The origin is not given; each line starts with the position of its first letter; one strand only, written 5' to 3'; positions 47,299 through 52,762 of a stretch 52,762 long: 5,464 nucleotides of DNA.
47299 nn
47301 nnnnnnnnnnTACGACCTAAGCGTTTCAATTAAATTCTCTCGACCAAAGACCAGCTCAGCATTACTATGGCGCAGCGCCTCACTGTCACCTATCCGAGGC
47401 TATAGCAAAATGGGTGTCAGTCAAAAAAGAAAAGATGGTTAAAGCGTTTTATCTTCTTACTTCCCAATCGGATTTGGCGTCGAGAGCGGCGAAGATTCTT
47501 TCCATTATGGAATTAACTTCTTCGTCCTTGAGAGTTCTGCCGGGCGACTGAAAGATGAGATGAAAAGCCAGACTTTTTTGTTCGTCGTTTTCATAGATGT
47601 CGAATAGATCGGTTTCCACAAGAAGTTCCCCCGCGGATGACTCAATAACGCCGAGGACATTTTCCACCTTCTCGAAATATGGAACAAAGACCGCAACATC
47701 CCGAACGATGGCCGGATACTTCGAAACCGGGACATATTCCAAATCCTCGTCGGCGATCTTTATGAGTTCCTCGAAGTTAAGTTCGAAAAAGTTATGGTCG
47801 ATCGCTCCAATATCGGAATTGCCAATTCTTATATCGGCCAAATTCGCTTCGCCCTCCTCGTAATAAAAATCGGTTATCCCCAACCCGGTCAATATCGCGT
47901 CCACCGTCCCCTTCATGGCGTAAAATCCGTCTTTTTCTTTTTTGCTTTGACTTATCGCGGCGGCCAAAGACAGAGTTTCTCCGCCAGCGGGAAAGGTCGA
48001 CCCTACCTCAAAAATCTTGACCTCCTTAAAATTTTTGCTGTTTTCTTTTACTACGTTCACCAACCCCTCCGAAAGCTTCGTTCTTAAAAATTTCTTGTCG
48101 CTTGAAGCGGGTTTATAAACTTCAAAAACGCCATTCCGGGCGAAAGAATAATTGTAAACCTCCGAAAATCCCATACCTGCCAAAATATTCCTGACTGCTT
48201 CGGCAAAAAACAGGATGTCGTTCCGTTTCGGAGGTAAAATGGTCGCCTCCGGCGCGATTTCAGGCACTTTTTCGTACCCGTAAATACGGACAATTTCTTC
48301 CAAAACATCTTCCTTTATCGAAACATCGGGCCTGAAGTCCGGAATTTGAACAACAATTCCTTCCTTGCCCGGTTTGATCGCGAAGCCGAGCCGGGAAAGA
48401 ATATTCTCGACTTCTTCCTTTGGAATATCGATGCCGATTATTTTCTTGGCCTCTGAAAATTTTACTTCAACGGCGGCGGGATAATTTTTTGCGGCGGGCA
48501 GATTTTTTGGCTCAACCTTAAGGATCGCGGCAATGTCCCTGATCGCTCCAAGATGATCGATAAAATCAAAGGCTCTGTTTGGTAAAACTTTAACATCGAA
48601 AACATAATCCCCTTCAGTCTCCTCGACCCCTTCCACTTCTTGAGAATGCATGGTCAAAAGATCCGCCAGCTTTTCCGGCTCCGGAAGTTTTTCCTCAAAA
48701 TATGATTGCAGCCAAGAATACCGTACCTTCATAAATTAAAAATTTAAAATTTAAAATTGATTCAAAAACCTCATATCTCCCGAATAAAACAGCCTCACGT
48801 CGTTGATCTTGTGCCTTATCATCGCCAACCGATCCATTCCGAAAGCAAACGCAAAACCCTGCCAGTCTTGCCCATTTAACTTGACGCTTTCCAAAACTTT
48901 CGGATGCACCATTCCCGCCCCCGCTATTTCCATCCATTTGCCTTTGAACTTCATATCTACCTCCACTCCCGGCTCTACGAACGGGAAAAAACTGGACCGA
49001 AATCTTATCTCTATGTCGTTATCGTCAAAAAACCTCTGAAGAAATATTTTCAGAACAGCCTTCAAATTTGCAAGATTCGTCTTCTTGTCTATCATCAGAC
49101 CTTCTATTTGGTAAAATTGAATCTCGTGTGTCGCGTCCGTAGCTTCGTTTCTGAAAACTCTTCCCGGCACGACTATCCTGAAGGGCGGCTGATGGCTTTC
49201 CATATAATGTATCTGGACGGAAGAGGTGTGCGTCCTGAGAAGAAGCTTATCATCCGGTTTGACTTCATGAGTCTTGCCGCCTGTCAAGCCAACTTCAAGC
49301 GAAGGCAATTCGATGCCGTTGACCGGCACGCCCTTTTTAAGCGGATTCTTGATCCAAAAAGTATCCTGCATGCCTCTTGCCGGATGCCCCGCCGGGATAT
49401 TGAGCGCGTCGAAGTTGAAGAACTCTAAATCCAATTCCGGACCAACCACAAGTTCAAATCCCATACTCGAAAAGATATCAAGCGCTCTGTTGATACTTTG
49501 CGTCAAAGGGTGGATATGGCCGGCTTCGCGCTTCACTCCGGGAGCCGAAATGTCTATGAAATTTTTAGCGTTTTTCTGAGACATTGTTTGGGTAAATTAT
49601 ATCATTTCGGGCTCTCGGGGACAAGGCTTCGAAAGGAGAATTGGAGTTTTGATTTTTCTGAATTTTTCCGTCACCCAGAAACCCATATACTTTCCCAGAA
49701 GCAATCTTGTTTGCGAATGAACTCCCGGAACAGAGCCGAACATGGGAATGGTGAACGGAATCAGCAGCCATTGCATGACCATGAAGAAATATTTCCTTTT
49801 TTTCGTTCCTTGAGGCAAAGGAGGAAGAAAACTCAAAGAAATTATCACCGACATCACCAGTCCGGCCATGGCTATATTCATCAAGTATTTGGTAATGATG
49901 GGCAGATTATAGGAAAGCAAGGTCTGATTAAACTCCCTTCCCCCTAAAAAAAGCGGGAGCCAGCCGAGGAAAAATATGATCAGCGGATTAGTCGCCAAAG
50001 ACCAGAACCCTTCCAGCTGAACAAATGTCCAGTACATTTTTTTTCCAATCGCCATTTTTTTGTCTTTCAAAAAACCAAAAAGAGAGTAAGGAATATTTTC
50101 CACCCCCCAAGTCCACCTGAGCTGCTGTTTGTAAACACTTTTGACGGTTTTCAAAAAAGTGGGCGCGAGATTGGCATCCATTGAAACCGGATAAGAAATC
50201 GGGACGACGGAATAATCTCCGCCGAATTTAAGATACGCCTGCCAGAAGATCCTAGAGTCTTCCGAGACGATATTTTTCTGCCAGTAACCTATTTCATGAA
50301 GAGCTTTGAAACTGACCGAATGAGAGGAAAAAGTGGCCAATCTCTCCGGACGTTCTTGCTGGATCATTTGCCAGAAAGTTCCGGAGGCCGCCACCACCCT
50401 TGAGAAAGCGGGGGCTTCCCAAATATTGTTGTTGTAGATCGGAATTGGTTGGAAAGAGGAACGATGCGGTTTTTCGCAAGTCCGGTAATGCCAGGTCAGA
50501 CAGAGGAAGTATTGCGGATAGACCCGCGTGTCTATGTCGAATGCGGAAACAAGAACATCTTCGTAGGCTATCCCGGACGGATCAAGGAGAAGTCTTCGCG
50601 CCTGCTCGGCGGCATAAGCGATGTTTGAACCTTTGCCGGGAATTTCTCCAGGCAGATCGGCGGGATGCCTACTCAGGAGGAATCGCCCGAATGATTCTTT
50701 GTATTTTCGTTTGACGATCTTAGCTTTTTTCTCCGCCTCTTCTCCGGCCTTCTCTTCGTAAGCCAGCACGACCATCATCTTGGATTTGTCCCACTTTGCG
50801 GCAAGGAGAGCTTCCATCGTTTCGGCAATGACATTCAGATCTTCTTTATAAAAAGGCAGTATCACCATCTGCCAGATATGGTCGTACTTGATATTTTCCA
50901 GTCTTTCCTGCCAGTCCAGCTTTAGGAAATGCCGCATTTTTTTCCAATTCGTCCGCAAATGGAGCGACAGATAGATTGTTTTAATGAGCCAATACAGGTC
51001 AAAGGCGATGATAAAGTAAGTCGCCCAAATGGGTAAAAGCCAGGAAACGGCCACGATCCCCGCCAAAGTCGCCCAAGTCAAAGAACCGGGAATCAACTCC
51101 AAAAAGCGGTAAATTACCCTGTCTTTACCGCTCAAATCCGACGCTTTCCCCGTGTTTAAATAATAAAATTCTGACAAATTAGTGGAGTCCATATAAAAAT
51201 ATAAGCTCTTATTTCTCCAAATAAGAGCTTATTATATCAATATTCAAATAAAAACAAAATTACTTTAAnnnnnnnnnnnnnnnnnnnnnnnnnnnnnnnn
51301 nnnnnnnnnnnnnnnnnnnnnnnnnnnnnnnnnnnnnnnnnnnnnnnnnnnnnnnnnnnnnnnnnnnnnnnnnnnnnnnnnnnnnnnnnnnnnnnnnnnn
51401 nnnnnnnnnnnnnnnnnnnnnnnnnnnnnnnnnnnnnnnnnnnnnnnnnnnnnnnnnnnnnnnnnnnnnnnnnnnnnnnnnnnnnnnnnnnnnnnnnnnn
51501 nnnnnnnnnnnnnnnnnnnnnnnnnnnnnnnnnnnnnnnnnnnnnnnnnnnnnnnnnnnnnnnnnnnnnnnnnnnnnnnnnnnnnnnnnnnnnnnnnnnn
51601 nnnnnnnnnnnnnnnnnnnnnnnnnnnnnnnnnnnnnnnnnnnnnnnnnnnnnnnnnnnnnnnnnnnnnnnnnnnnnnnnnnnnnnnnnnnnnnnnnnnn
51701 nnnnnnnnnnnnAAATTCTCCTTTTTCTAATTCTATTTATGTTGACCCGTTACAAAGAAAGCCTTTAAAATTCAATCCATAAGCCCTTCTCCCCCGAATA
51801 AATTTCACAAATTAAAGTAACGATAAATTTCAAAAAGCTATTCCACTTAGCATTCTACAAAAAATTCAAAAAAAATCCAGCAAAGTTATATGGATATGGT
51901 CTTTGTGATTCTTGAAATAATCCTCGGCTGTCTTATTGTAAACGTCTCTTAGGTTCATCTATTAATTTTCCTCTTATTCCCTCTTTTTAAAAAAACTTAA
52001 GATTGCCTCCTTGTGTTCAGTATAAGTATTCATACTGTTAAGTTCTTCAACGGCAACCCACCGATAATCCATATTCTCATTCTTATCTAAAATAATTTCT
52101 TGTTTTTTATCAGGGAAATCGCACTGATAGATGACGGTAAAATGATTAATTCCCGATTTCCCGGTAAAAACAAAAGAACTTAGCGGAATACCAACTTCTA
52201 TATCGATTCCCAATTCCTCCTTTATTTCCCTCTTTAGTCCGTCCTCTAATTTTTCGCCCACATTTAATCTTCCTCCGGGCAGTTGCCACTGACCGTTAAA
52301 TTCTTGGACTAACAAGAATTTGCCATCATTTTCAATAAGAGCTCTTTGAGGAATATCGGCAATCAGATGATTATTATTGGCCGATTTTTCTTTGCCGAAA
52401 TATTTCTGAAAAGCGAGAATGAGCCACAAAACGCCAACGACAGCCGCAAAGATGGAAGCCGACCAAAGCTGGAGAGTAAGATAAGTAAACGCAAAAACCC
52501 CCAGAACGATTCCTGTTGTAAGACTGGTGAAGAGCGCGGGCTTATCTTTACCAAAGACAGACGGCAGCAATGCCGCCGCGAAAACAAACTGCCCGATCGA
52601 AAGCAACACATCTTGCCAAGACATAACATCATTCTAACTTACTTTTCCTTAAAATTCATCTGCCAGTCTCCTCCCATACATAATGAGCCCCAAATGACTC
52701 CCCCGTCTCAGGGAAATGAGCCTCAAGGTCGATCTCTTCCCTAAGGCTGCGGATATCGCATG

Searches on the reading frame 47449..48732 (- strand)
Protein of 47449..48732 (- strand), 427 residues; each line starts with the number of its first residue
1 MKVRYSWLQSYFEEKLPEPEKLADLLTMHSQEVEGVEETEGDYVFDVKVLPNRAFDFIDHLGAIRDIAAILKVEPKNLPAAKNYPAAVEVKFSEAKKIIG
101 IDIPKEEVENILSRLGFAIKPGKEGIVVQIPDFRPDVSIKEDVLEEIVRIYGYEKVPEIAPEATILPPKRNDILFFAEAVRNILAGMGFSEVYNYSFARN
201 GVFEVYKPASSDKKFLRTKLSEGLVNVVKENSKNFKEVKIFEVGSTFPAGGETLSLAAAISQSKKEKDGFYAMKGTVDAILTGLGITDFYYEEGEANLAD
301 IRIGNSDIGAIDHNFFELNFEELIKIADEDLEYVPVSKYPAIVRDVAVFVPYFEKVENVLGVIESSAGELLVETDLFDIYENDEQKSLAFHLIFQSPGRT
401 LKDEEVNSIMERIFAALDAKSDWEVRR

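Call 13: search_protein_families(library=pfam, proteins=[window:47449-48732:-], max_evalue=0.001)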
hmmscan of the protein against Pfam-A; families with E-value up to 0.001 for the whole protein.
window:47449-48732:- (427 aa): 3 families
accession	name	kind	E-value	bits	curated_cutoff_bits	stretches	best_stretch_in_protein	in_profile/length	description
PF03484.21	B5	-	2.1e-23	82.8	28.6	1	88-153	1-67/67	tRNA synthetase B5 domain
PF03147.19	FDX-ACB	-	1.6e-22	80.2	31.1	1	337-426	1-94/94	Ferredoxin-fold anticodon binding domain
PF17759.6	tRNA_synthFbeta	-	2.4e-21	76.7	22.4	1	157-296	2-169/214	Phenylalanyl tRNA synthetase beta chain CLM domain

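Call 44: find_homologous_proteins(query=window:47449-48732:-, max_evalue=1e-10)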
Query window:47449-48732:- (427 aa): 953 proteins with E <= 1e-10 among 8000 candidates; the best 120 are listed.
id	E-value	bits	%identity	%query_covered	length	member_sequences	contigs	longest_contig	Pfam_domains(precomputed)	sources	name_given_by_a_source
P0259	9.3e-275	929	100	100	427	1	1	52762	PF03147.20,PF03484.22,PF17759.7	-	-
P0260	3.2e-172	591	60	100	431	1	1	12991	PF03147.20,PF03484.22,PF17759.7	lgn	-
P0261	2.7e-167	575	62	100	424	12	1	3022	PF03147.20,PF03484.22,PF17759.7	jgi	-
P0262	5.1e-166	571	61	100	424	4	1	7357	PF03147.20,PF03484.22,PF17759.7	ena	-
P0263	2.8e-165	568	60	100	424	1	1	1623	PF03147.20,PF03484.22,PF17759.7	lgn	-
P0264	6.2e-165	567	61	100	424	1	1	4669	PF03147.20,PF03484.22,PF17759.7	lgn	-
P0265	1.0e-161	557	60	100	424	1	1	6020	PF03147.20,PF03484.22,PF17759.7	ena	-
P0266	2.4e-159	549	59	100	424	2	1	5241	PF03147.20,PF03484.22,PF17759.7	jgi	-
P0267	3.3e-159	548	59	100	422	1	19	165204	PF03147.20,PF03484.22,PF17759.7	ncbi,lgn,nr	ncbi:MAG: hypothetical protein L6Q29_00295 [Candidatus Pacebacteria bacterium]|nr:hypothetical prote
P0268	3.4e-157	542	59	100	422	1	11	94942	PF03147.20,PF03484.22,PF17759.7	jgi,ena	-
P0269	3.8e-157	542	57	100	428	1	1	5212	PF03147.20,PF03484.22,PF17759.7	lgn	-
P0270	1.5e-156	540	59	100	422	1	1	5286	PF03147.20,PF03484.22,PF17759.7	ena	-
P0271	1.7e-156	540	59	100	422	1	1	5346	PF03147.20,PF03484.22,PF17759.7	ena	-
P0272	2.6e-156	539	59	100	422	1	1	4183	PF03147.20,PF03484.22,PF17759.7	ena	-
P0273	1.2e-155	537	57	100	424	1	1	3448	PF03147.20,PF03484.22,PF17759.7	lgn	-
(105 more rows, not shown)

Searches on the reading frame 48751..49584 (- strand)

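Call 13: search_protein_families(library=pfam, proteins=[window:48751-49584:-], max_evalue=0.001)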
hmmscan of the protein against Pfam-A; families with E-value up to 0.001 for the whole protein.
window:48751-49584:- (277 aa): 2 families
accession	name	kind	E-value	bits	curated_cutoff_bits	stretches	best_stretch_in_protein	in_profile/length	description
PF01409.25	tRNA-synt_2d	-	3.1e-92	308.9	19.8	1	10-277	2-246/246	tRNA synthetases class II core domain (F)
PF17759.6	tRNA_synthFbeta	-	0.00053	20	22.4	0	141-238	103-205/214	Phenylalanyl tRNA synthetase beta chain CLM domain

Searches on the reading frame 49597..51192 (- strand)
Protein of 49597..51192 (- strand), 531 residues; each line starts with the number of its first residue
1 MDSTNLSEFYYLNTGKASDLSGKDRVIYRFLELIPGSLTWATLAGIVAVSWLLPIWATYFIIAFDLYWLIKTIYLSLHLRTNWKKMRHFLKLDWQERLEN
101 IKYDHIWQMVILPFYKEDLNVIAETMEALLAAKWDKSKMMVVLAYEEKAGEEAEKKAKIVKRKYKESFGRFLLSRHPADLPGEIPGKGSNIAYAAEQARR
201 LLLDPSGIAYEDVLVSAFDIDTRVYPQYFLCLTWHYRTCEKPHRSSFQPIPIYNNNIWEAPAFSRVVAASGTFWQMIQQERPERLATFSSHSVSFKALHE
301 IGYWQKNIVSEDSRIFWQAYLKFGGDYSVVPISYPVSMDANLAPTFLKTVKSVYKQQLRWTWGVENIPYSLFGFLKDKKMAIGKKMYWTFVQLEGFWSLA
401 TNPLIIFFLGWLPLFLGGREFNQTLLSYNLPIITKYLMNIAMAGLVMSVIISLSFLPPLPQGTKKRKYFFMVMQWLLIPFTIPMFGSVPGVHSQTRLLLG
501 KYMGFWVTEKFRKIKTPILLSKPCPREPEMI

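Call 13: search_protein_families(library=pfam, proteins=[window:49597-51192:-], max_evalue=0.001)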
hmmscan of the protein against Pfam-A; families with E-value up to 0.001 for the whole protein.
window:49597-51192:- (531 aa): 1 family
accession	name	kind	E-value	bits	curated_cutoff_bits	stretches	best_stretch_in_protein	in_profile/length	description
PF13632.12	Glyco_trans_2_3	-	3.7e-09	37.1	27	1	219-415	6-178/198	Glycosyl transferase family group 2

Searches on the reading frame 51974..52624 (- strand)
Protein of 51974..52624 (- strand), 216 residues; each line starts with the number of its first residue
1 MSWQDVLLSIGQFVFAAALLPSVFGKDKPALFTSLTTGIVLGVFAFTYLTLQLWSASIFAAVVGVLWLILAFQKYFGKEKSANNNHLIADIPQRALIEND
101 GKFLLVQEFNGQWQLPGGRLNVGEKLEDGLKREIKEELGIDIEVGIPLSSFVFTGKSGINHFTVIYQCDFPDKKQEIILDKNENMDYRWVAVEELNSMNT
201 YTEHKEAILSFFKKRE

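Call 13: search_protein_families(library=pfam, proteins=[window:51974-52624:-], max_evalue=0.001)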
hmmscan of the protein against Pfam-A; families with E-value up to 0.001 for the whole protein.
window:51974-52624:- (216 aa): 3 families
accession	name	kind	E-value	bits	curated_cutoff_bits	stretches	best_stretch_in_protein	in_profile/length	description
PF00293.34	NUDIX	-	8.3e-18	65.1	21.1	1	97-207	11-130/134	NUDIX domain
PF14815.12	NUDIX_4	-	1.1e-05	25.7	35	1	110-199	24-102/113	NUDIX domain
PF22327.2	Nudt16-like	-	0.00023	21.6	27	1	103-143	25-66/161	U8 snoRNA-decapping enzyme-like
